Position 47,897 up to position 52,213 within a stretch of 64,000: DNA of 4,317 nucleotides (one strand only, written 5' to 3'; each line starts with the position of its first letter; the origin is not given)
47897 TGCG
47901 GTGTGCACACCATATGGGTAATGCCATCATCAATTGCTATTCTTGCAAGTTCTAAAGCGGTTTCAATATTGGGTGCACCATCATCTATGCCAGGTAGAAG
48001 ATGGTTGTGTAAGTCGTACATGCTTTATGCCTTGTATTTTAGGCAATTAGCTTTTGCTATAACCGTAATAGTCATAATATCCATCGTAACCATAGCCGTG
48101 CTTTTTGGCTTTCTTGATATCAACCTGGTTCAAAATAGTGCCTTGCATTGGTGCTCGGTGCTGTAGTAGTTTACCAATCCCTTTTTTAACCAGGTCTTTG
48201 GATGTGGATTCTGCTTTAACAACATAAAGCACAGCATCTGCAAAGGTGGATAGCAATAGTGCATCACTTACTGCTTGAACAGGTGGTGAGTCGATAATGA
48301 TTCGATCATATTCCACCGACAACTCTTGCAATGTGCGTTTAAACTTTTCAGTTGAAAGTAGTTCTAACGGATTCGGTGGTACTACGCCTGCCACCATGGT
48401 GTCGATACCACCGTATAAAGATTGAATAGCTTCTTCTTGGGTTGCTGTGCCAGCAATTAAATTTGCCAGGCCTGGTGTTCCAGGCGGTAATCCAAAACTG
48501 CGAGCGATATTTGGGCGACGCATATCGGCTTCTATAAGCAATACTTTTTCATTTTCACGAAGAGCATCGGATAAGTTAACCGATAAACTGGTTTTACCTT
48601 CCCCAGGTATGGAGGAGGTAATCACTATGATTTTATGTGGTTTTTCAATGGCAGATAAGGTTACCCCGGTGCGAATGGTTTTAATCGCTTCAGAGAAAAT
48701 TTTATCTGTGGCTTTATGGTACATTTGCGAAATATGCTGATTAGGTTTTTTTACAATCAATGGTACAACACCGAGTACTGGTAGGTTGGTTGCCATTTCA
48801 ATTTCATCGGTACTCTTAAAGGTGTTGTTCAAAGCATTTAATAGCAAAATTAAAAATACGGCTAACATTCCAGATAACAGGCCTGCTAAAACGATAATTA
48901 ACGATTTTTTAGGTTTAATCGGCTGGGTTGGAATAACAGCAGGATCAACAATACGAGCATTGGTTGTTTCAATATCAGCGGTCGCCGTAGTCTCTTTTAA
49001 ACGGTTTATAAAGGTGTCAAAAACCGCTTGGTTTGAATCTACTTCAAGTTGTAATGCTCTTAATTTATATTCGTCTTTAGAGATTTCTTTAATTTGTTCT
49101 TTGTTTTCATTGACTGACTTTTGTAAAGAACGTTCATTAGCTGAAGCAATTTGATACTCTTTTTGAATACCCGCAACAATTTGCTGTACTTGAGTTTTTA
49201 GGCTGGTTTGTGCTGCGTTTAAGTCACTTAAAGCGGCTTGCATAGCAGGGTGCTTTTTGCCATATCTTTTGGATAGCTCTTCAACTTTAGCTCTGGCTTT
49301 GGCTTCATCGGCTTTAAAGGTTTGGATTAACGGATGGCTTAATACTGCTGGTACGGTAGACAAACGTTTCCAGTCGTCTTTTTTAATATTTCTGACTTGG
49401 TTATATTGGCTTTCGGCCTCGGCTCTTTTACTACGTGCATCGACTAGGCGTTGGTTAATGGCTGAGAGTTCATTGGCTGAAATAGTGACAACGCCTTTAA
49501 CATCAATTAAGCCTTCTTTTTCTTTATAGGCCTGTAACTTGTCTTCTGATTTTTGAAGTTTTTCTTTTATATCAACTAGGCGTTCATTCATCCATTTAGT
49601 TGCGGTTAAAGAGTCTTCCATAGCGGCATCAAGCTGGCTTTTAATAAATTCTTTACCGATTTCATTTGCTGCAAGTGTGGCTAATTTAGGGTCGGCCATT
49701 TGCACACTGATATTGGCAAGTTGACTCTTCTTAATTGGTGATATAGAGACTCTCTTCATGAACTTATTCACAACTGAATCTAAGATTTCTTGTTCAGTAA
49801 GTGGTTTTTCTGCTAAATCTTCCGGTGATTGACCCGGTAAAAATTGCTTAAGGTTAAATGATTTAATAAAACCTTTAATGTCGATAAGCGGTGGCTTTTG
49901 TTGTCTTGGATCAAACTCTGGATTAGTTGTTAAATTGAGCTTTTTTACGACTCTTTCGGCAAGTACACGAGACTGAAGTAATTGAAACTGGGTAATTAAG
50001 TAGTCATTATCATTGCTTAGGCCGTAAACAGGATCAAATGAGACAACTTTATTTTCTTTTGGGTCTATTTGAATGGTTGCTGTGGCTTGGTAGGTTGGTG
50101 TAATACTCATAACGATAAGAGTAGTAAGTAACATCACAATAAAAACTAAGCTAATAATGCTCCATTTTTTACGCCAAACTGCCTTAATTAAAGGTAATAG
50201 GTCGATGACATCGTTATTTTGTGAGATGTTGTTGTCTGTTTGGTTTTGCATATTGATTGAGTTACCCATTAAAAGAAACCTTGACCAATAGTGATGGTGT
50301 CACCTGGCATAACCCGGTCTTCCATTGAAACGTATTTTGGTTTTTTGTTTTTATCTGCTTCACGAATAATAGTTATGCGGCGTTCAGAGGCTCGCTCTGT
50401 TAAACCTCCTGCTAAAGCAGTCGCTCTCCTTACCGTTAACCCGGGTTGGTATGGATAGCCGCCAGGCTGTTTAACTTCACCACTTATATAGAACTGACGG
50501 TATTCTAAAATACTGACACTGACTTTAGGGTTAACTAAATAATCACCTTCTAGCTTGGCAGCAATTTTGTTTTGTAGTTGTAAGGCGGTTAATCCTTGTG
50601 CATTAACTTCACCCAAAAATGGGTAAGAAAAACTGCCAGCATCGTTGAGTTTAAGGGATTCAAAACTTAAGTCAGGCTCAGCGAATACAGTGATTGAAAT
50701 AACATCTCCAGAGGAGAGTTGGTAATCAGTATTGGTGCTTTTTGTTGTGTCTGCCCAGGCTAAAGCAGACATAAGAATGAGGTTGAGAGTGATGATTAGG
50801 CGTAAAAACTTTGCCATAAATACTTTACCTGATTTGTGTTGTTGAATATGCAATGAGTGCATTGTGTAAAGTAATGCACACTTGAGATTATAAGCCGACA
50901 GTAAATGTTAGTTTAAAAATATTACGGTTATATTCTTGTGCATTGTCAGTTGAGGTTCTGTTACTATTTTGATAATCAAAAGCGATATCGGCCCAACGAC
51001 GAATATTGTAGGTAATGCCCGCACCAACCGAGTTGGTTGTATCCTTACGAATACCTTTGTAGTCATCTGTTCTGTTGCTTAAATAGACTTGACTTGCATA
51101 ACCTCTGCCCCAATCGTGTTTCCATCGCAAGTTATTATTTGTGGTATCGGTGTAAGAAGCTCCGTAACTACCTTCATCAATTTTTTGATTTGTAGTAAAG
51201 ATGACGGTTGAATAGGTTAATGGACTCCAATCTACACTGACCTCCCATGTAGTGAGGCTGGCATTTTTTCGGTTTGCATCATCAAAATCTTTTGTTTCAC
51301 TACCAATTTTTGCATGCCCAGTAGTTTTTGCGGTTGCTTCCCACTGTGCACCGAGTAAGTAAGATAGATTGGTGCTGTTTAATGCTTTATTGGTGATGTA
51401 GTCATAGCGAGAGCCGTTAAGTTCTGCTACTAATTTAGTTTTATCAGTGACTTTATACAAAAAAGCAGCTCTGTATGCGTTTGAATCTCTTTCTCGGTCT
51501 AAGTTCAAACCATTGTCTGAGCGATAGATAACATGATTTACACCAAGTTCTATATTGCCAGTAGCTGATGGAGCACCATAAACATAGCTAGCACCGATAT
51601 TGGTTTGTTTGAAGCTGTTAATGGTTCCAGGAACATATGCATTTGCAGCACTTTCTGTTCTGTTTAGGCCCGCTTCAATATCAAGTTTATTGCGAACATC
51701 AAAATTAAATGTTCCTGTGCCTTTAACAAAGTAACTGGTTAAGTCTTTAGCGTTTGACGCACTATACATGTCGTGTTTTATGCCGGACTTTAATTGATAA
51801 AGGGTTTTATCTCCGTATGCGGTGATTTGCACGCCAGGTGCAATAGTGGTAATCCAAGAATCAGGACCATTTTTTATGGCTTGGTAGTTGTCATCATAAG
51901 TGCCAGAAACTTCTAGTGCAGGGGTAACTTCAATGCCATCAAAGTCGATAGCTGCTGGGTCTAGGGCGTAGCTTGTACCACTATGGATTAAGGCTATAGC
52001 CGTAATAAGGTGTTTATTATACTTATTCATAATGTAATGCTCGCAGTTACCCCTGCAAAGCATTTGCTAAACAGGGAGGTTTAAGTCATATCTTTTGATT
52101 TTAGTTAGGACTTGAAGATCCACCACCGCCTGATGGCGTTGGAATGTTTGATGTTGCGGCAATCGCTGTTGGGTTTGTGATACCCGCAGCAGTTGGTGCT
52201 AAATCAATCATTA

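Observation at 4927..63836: Hyper-abundant GC-rich palindrome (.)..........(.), a HIP1/uptake-sequence-like genomic word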

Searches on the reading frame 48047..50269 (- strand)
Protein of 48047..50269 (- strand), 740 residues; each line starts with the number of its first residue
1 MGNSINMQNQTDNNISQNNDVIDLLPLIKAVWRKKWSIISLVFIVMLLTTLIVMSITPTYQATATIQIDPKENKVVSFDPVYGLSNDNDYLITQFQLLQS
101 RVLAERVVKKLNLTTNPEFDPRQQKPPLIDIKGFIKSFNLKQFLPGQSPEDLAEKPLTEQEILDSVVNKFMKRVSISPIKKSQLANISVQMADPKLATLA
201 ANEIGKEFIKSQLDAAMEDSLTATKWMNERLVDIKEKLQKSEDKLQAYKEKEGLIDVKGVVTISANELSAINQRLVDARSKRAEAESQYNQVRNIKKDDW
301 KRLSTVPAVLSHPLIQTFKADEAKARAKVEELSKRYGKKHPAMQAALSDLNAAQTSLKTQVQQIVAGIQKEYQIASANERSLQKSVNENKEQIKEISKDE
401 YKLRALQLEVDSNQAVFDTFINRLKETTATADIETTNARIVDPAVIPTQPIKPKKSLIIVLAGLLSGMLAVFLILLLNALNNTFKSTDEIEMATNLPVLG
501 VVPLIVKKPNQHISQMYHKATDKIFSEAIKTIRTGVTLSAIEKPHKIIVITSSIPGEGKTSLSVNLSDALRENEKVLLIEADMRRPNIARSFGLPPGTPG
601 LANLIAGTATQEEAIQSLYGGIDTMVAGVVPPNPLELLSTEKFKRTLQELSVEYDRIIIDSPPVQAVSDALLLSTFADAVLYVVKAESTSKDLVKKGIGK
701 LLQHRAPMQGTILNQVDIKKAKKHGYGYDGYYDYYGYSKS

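Call 7: search_protein_families(library=ncbifam, proteins=[window:48047-50269:-])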
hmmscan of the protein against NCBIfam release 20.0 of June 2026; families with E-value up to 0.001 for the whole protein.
window:48047-50269:- (740 aa): 18 families
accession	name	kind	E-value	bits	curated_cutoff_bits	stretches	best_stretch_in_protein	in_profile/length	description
TIGR01005.1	eps_transp_fam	subfamily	7.8e-92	308.7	411.7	1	22-737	4-737/754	exopolysaccharide transport protein family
NF007350.0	PRK09841.1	equivalog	3.7e-59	200.5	1248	2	402-740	371-723/726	tyrosine-protein kinase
TIGR03017.1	EpsF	equivalog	1.6e-57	195.2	422.75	2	166-502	115-443/444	chain length determinant protein EpsF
NF008568.0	PRK11519.1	equivalog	7.2e-57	193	1068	2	380-735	349-714/720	tyrosine-protein kinase Wzc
TIGR03007.1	pepcterm_ChnLen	equivalog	1.9e-45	155.1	278.85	2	160-515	99-473/498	XrtA system polysaccharide chain length determinant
TIGR01007.1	eps_fam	subfamily_domain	2e-42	145.1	108.05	1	527-730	1-204/204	polysaccharide biosynthesis tyrosine autokinase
TIGR03018.1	pepcterm_TyrKin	hypoth_equivalog_domain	2.6e-29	102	230.65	1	517-704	15-199/207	XrtA-associated tyrosine autokinase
TIGR03029.1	EpsG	equivalog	3.4e-26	92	313.8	1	526-714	84-273/274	chain length determinant protein tyrosine kinase EpsG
TIGR01969.1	minD_arch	subfamily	1.8e-11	43.7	201.75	1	547-719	2-173/251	cell division ATPase MinD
TIGR01006.1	polys_exp_MPA1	subfamily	5.3e-09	35.8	296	1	418-503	134-222/226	CspC family polysaccharide chain length determinant protein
TIGR03371.1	cellulose_yhjQ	equivalog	7.6e-08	32.1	157.85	1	546-707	2-167/246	cellulose biosynthesis protein BcsQ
TIGR01968.1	minD_bact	equivalog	1e-07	31.6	212.9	1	546-718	2-175/261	septum site-determining protein MinD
NF041546.1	ParA_partition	equivalog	9.7e-07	28.5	180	0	638-688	61-110/203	ParA family partition ATPase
NF012015.1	PRK15471.1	equivalog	2.9e-06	26.5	267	1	6-78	2-73/325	LPS O-antigen chain length determinant protein WzzB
TIGR01010.1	BexC_CtrB_KpsE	subfamily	8.9e-06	25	437.5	0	157-299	105-240/362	polysaccharide export inner-membrane protein, BexC/CtrB/KpsE family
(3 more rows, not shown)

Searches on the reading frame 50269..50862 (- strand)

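Call 36: search_protein_families(library=pfam, proteins=[window:50269-50862:-])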
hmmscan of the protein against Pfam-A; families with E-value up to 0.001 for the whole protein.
window:50269-50862:- (197 aa): 3 families
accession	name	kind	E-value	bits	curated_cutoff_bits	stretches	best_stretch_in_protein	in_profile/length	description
PF02563.21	Poly_export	-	2.8e-22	79.1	28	1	43-118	3-76/77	Polysaccharide biosynthesis/export protein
PF10531.15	SLBB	-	5.5e-13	49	27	1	124-168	2-46/55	SLBB domain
PF22461.2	SLBB_2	-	8.5e-09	35.8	27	1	123-174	2-55/79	SLBB domain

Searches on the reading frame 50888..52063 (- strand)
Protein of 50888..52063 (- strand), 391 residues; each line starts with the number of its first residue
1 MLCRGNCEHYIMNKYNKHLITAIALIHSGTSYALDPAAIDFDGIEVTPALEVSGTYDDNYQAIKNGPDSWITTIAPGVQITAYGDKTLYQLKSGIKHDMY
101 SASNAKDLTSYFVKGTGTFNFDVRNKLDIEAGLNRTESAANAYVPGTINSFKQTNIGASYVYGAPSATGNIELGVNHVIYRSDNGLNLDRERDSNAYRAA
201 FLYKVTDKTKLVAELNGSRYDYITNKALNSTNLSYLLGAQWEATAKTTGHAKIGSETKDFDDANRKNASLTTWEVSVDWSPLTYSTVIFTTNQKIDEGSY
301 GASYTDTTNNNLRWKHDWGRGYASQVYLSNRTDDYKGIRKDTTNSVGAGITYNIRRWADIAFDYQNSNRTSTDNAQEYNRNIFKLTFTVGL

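Call 36: search_protein_families(library=pfam, proteins=[window:50888-52063:-])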
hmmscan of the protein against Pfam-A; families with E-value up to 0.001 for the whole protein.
window:50888-52063:- (391 aa): 1 family
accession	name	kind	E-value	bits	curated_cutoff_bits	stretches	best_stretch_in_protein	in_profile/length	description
PF10082.15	BBP2_2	-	1.9e-25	90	23.7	1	46-388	15-375/378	Putative beta-barrel porin 2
